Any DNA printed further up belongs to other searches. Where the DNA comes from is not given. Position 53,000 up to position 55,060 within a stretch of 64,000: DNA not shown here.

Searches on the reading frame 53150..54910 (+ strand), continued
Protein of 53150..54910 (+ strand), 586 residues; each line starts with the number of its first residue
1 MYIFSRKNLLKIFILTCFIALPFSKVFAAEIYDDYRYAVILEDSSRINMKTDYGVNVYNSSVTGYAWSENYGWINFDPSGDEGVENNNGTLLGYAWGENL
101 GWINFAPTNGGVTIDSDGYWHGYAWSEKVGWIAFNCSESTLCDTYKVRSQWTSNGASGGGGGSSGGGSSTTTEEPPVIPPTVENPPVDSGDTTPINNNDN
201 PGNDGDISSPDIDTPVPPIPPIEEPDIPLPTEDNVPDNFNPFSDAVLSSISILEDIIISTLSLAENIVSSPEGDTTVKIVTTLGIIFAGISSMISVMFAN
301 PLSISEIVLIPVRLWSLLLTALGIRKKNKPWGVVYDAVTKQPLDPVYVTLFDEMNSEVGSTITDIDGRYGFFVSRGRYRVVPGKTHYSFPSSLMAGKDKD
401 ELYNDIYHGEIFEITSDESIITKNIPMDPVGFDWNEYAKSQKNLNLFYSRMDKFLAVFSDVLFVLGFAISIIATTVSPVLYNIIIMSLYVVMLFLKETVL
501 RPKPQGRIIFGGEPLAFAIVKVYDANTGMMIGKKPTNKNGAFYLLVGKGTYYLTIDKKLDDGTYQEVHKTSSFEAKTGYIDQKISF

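Call 58: find_related_loci(query=A4, collection=metagenome_contigs, flank=8000)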
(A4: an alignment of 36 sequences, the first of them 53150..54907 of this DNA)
Query A4 (586 aa) in metagenome_contigs; peptide patterns used: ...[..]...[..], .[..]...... (x = any residue, [..] = any of these).
600 stretches matched a pattern (row limit reached: there are more); 449 encode a relative of the query (tblastn E <= 1e-3); the best 80 are kept; 80 distinct loci.
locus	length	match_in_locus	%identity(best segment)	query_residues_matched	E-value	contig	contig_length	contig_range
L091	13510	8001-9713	39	44-581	4e-132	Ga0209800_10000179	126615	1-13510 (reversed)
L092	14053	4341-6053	39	44-581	4e-132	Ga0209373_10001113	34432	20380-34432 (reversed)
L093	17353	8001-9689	41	40-582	2e-130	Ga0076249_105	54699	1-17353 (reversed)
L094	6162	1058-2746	41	40-582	1e-130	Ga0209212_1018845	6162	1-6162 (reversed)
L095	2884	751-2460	41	23-585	1e-135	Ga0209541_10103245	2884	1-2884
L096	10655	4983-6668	41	35-585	7e-128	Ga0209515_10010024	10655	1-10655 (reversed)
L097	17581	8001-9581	41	45-582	2e-123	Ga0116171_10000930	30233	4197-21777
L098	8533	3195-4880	40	55-584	7e-123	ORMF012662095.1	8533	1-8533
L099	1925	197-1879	40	45-582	2e-128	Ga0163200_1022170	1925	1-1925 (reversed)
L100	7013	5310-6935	39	55-584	2e-118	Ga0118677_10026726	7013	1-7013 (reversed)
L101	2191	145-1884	37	28-582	1e-122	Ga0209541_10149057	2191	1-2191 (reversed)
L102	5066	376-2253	37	8-583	9e-112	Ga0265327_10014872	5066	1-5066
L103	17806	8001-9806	36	38-582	4e-111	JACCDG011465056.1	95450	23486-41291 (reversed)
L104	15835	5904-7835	37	4-581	9e-111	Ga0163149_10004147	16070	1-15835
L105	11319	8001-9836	37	3-581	1e-110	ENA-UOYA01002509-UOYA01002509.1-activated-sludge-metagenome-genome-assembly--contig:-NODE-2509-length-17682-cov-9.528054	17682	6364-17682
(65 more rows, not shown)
